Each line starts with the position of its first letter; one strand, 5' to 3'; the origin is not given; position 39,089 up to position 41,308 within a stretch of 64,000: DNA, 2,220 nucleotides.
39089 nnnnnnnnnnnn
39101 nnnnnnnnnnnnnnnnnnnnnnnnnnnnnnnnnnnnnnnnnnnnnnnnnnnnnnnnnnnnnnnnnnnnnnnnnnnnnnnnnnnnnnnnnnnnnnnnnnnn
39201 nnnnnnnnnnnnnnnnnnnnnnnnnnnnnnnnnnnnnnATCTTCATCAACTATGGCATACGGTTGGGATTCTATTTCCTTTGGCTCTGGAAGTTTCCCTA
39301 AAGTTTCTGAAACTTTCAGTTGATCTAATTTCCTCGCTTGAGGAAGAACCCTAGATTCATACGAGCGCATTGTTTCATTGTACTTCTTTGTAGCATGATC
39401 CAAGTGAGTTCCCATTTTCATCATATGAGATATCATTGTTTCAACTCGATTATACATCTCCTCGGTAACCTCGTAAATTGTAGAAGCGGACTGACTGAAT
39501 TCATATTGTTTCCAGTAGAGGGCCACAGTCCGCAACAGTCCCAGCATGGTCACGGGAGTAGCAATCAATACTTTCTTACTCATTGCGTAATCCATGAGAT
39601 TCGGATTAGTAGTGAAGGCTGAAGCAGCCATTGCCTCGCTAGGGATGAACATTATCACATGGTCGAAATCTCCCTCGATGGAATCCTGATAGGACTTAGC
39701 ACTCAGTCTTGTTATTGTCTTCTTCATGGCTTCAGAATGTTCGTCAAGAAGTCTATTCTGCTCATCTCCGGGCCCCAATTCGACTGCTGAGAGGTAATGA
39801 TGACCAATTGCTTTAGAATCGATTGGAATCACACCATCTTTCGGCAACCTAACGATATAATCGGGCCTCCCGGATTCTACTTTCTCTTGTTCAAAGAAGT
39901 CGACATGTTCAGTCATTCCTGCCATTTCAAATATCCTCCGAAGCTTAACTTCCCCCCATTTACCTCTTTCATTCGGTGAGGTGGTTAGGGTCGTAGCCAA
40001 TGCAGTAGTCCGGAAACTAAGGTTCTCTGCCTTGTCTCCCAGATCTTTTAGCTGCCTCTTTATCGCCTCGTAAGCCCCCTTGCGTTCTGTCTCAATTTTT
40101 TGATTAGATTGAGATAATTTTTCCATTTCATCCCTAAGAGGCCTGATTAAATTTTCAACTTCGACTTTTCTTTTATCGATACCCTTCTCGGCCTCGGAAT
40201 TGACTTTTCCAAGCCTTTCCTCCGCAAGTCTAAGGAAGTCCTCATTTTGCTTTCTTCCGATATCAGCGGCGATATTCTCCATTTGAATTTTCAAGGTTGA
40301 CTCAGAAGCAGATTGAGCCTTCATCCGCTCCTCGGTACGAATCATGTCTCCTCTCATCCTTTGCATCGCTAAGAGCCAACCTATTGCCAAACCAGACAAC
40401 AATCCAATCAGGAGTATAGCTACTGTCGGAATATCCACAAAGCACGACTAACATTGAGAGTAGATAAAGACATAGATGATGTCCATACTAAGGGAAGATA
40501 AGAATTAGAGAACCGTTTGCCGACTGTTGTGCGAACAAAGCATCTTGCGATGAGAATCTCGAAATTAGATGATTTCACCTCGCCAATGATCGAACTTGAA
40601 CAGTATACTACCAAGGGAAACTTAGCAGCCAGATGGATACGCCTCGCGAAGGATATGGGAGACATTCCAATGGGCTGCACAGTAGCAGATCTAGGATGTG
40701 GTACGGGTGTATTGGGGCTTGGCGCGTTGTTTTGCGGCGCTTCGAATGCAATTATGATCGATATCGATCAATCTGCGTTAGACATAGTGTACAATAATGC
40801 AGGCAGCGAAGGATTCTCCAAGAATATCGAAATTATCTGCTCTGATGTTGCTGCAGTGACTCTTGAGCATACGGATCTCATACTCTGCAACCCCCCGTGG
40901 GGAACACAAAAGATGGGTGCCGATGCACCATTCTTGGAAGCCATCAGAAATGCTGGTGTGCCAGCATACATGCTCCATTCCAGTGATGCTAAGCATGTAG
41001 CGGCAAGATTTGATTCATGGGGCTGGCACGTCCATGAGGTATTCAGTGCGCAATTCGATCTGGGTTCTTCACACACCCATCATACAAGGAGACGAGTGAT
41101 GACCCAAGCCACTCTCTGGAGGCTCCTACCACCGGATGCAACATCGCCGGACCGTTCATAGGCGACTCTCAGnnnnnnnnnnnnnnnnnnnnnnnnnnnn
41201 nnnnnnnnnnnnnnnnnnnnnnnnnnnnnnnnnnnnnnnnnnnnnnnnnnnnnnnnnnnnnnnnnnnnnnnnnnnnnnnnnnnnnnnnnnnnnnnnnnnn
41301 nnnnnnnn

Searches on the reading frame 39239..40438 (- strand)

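Call 30: search_protein_families(library=ncbifam, proteins=[window:39239-40438:-], max_evalue=1e-8)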
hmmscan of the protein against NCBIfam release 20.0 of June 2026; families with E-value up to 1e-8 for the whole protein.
window:39239-40438:- (400 aa): 1 family
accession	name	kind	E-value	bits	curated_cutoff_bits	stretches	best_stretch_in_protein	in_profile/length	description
NF007686.0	PRK10361.1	equivalog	1.8e-31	109.3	810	1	62-374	109-427/475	DNA recombination protein RmuC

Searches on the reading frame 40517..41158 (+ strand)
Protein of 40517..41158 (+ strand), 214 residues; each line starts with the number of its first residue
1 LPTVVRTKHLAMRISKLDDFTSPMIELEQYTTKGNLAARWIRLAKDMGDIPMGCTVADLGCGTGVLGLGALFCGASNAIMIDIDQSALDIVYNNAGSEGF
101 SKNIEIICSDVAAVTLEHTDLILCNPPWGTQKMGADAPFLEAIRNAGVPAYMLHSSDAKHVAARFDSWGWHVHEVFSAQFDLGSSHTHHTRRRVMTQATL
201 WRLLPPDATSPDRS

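Call 3: search_protein_families(library=pfam, proteins=[window:40517-41158:+], max_evalue=1)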
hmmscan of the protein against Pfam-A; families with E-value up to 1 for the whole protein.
window:40517-41158:+ (214 aa): 12 families
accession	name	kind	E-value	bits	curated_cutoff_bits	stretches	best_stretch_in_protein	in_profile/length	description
PF05175.20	MTS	-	6e-13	49.2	23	1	55-133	34-113/170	Methyltransferase small domain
PF06325.19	PrmA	-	5.9e-11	42.8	22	1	53-125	162-233/296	Ribosomal protein L11 methyltransferase (PrmA)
PF03602.21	Cons_hypoth95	-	1.5e-07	31.7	24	1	54-133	43-128/182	Conserved hypothetical protein 95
PF13649.12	Methyltransf_25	-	2.1e-07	32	27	1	56-124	1-70/97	Methyltransferase domain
PF13847.12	Methyltransf_31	-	4e-07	30.3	27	1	53-159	4-113/145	Methyltransferase domain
PF01170.24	UPF0020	-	5.6e-06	26.6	22.3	1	80-130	81-133/197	RMKL-like, methyltransferase domain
PF09445.16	Methyltransf_15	-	0.00012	22.2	22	1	60-130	8-83/165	RNA cap guanine-N2 methyltransferase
PF12847.13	Methyltransf_18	-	0.0033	17.9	27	1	42-116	4-79/151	Methyltransferase domain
PF08241.18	Methyltransf_11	-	0.0057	17.7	21.2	1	58-125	2-67/95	Methyltransferase domain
PF08242.18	Methyltransf_12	-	0.019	16.1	30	1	58-125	2-72/98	Methyltransferase domain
PF01209.24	Ubie_methyltran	-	0.17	11.7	20.1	1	40-116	35-112/233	ubiE/COQ5 methyltransferase family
PF00456.26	Transketolase_N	-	0.19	11.1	22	0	69-179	112-216/334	Transketolase, thiamine diphosphate binding domain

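Call 30: search_protein_families(library=ncbifam, proteins=[window:40517-41158:+], max_evalue=1e-8)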
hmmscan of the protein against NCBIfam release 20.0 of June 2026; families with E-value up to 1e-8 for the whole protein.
window:40517-41158:+ (214 aa): 3 families
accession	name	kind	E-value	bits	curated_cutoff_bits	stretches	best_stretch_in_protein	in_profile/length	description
TIGR03534.1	RF_mod_PrmC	equivalog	2.2e-11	43.7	199.1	1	54-128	90-166/253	peptide chain release factor N(5)-glutamine methyltransferase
NF011529.0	PRK14968.1-3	equivalog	5.6e-09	35.7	162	1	55-128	37-108/198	putative methyltransferase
TIGR00536.1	hemK_fam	subfamily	5.8e-09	35.4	115.5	1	54-128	116-192/286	HemK family protein methyltransferase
